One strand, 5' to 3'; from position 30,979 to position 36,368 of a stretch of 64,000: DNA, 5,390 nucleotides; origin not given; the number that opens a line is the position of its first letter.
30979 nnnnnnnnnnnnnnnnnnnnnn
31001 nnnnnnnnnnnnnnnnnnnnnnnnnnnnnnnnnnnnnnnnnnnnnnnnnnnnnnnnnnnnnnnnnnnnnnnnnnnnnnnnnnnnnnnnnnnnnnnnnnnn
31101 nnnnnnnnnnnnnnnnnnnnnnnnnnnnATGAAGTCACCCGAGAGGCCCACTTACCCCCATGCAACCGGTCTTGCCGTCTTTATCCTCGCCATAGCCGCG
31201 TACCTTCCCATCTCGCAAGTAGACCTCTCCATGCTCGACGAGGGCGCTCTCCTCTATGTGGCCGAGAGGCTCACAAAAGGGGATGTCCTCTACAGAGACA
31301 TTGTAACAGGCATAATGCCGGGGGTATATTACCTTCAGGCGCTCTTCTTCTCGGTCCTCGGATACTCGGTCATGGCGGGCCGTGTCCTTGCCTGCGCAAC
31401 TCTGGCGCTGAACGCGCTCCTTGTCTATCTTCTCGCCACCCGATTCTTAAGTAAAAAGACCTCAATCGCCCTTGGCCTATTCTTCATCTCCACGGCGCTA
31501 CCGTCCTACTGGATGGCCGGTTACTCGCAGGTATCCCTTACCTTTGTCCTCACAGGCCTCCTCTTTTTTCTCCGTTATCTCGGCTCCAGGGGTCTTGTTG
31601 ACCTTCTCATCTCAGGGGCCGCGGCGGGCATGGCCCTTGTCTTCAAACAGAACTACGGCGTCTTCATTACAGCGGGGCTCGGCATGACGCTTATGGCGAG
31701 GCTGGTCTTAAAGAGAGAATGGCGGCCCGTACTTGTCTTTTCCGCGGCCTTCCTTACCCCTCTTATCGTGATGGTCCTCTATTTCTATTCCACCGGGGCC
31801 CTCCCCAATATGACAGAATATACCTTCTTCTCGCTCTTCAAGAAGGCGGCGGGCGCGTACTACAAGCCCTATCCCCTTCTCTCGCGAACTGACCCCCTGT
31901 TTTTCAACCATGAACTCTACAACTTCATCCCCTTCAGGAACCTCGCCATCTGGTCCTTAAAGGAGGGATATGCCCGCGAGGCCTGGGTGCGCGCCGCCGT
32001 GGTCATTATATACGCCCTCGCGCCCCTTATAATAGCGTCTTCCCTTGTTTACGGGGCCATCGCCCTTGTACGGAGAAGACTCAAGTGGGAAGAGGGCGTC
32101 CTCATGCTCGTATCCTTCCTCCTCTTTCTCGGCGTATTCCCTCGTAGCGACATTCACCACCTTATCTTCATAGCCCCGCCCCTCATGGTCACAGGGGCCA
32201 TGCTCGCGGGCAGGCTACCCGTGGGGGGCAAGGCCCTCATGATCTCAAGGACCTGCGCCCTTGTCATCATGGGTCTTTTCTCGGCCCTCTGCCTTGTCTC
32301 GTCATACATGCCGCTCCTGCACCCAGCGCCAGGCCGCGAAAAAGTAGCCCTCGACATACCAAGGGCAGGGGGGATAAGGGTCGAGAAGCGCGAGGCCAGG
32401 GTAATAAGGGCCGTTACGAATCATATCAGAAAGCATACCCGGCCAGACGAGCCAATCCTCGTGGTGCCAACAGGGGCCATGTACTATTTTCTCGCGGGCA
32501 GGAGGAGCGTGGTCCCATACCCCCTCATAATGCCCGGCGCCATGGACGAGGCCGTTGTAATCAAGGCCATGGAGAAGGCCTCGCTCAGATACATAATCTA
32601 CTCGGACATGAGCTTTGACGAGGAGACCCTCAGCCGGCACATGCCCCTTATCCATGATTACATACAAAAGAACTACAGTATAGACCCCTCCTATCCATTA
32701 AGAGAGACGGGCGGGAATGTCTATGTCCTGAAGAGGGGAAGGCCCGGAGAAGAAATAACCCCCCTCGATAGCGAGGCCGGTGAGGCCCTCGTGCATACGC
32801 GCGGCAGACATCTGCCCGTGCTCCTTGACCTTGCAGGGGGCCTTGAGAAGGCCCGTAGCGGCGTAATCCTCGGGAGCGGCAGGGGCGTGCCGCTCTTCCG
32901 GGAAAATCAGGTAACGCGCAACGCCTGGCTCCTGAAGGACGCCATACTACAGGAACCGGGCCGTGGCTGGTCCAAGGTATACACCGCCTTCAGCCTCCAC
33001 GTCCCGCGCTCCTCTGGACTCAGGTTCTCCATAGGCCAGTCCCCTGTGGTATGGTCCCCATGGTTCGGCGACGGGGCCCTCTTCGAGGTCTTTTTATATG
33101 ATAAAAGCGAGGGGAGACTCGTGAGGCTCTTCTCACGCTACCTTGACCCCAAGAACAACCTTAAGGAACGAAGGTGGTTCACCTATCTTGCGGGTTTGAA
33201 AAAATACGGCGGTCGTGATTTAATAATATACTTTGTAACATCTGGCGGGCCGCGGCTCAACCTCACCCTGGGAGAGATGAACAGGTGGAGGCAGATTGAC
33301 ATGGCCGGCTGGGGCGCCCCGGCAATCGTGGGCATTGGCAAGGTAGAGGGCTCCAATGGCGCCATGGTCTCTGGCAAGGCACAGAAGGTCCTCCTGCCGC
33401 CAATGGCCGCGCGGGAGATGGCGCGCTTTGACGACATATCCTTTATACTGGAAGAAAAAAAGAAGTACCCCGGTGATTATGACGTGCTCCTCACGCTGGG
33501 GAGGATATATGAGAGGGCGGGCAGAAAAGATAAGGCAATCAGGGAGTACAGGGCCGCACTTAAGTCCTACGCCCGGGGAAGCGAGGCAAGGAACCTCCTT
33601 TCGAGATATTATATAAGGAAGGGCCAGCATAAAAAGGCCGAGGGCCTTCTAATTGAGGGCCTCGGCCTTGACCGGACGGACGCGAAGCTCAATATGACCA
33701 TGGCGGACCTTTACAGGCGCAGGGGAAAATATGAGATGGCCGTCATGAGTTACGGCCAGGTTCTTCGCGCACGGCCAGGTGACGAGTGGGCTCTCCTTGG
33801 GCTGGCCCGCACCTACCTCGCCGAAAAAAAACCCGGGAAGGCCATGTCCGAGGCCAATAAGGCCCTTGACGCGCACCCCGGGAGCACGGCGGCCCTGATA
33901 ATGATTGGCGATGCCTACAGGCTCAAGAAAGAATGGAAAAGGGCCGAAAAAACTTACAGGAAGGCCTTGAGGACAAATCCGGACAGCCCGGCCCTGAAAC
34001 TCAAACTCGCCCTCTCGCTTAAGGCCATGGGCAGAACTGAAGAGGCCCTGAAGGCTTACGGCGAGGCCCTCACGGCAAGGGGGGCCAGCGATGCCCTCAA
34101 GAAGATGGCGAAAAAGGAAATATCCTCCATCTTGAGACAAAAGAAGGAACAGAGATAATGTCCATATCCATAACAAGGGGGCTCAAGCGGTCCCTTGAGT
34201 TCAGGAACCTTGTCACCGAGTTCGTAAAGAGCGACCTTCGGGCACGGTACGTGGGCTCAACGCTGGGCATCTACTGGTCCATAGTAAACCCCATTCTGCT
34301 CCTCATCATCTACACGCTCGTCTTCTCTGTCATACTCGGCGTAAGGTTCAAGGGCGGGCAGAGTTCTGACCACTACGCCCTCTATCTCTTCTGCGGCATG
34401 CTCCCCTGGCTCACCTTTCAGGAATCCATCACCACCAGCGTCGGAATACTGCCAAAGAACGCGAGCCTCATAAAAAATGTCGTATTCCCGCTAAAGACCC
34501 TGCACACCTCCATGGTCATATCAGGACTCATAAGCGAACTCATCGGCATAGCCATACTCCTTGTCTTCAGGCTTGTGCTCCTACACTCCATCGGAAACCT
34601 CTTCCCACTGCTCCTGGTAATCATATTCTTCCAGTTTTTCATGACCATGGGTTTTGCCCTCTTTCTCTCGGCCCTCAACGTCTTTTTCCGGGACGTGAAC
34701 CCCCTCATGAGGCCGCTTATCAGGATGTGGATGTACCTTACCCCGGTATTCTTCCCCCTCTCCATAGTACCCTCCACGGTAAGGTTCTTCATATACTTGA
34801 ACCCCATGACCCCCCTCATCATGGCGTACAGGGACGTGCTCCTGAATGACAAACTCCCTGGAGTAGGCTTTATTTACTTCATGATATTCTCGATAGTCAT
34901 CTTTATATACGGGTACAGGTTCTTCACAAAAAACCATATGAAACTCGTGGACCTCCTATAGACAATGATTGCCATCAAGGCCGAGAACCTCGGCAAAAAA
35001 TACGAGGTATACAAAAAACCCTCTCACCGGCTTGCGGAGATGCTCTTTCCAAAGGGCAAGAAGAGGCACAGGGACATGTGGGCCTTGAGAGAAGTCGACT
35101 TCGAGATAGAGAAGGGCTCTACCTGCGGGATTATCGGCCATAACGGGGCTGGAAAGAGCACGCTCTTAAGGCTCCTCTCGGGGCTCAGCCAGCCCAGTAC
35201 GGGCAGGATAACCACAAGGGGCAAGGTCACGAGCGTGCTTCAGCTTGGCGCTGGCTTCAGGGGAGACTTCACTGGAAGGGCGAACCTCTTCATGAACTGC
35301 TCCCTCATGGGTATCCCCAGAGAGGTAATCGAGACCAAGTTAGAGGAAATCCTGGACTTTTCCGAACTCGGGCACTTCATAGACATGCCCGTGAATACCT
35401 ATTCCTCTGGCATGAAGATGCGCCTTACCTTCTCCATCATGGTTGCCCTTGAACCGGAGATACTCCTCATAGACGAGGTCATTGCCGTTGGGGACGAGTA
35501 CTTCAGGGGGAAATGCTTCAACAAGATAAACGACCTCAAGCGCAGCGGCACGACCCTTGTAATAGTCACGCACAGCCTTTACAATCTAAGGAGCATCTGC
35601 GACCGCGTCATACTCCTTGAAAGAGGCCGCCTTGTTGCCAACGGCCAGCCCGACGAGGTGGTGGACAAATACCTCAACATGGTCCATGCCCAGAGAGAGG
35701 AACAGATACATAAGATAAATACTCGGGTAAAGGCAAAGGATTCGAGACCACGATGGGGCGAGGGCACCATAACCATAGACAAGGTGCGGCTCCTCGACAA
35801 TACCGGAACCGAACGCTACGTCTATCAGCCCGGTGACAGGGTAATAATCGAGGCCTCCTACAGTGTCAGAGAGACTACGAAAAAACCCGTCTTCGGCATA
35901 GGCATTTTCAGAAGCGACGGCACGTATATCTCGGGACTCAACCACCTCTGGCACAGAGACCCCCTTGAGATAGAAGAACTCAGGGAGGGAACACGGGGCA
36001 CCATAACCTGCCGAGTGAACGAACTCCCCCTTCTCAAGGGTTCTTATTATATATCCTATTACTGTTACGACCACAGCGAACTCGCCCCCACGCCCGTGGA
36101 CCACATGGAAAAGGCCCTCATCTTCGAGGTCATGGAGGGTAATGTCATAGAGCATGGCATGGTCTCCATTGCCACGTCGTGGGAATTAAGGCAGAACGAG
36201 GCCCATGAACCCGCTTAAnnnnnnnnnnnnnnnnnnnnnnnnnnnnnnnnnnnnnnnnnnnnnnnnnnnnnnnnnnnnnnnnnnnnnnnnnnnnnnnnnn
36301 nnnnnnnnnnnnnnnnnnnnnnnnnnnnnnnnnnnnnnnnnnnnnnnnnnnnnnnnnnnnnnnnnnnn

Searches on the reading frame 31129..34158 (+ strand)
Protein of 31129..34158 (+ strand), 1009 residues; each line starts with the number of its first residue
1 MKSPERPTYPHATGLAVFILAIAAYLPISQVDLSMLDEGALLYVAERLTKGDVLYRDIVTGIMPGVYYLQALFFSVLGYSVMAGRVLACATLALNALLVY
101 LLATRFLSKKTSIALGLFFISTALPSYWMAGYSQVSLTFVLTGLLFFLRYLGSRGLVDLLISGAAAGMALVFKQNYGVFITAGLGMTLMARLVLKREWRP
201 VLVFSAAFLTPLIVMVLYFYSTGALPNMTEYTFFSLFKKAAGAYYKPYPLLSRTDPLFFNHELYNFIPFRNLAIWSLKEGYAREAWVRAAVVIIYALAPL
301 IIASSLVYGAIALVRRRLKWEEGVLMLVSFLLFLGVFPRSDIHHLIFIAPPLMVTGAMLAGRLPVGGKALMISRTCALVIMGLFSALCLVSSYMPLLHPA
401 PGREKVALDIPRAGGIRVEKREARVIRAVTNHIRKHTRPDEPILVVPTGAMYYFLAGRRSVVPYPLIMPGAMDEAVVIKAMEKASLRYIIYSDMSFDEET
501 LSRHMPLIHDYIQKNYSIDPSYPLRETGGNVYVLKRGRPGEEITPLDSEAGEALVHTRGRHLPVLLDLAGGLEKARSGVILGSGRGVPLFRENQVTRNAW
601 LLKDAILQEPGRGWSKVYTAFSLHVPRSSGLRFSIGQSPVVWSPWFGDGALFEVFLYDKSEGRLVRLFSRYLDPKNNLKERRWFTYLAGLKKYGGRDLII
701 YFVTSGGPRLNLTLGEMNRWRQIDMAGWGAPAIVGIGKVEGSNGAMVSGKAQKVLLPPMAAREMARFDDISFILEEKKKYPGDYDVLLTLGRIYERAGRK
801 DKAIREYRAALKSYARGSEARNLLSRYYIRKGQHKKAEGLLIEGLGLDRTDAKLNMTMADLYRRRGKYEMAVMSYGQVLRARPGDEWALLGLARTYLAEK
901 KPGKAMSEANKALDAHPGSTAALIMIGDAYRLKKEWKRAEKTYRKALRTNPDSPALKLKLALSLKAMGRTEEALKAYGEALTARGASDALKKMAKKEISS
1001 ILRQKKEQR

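Call 10: search_protein_families(library=pfam, proteins=[window:31129-34158:+], max_evalue=0.001)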
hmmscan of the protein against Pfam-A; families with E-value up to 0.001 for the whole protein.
window:31129-34158:+ (1009 aa): 19 families
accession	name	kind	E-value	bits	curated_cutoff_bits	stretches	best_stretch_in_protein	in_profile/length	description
PF14559.12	TPR_19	-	2.7e-21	76.1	25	4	897-959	2-64/68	Tetratricopeptide repeat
PF13428.12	TPR_14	-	5.6e-20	70.3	23.5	2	921-961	2-42/44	Tetratricopeptide repeat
PF07719.23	TPR_2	-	2.9e-19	68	27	2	922-952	3-33/34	Tetratricopeptide repeat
PF13432.12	TPR_16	-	8.1e-19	68.2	32.7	2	788-840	1-53/65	Tetratricopeptide repeat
PF13431.12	TPR_17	-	8.3e-17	60.4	24.4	0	778-804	7-33/34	Tetratricopeptide repeat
PF13181.12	TPR_8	-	1.6e-16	59.4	25.7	0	785-812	2-29/34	Tetratricopeptide repeat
PF13424.12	TPR_12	-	1.3e-15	57.8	30.1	1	853-915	4-74/77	Tetratricopeptide repeat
PF00515.34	TPR_1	-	1.9e-14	53.2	27.8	1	922-952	3-33/34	Tetratricopeptide repeat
PF13174.12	TPR_6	-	7.2e-14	51.8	26.3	0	785-814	1-30/33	Tetratricopeptide repeat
PF13176.12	TPR_7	-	3.9e-13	48.8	27.9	0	922-953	1-34/36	Tetratricopeptide repeat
PF13414.12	TPR_11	-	1.5e-12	47.4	26.8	1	927-968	1-42/42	TPR repeat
PF24575.1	TPR_Slam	-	3.8e-10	40.6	35.2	0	923-973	48-100/104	Surface lipoprotein assembly modifier, N-terminal TPR repeats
PF12895.13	ANAPC3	-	4.8e-10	40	27.2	1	909-980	12-82/82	Anaphase-promoting complex, cyclosome, subunit 3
PF13231.12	PMT_2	-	4.9e-08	33.8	26.1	1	64-205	4-149/160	Dolichyl-phosphate-mannose-protein mannosyltransferase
PF13429.12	TPR_15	-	5.6e-07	29.7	26.2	1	774-914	136-276/280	Tetratricopeptide repeat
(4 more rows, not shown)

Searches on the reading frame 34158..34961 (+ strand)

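Call 10: search_protein_families(library=pfam, proteins=[window:34158-34961:+], max_evalue=0.001)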
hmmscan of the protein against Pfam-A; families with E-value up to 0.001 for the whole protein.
window:34158-34961:+ (267 aa): 1 family
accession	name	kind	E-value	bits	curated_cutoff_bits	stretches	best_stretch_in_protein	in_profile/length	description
PF01061.29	ABC2_membrane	-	7.5e-17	62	26.9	1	24-228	8-210/211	ABC-2 type transporter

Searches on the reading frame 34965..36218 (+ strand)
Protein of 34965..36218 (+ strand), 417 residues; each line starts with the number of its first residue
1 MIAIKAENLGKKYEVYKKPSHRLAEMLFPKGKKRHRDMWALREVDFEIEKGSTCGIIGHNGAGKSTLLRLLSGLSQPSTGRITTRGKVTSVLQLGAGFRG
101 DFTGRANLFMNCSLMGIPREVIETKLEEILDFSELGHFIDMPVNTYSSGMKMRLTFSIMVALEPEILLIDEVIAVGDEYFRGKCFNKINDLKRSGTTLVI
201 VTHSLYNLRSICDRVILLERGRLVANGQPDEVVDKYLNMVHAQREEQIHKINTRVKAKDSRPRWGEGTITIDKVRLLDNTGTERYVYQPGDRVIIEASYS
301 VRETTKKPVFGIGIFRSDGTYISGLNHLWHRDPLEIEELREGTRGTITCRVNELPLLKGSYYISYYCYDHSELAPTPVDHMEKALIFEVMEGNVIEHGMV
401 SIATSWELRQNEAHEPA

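Call 10: search_protein_families(library=pfam, proteins=[window:34965-36218:+], max_evalue=0.001)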
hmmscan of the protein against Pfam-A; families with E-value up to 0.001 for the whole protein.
window:34965-36218:+ (417 aa): 4 families
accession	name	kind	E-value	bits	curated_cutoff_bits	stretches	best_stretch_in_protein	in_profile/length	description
PF14524.12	Wzt_C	-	3.5e-25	89.1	30.4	1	262-401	3-142/143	Wzt C-terminal domain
PF00005.33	ABC_tran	-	8e-21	75.5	25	1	41-172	1-135/137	ABC transporter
PF13304.12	AAA_21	-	0.00022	21.8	27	0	55-86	3-26/304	AAA domain, putative AbiEii toxin, Type IV TA system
PF03193.22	RsgA_GTPase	-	0.00073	19.8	30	0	38-89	94-147/174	RsgA GTPase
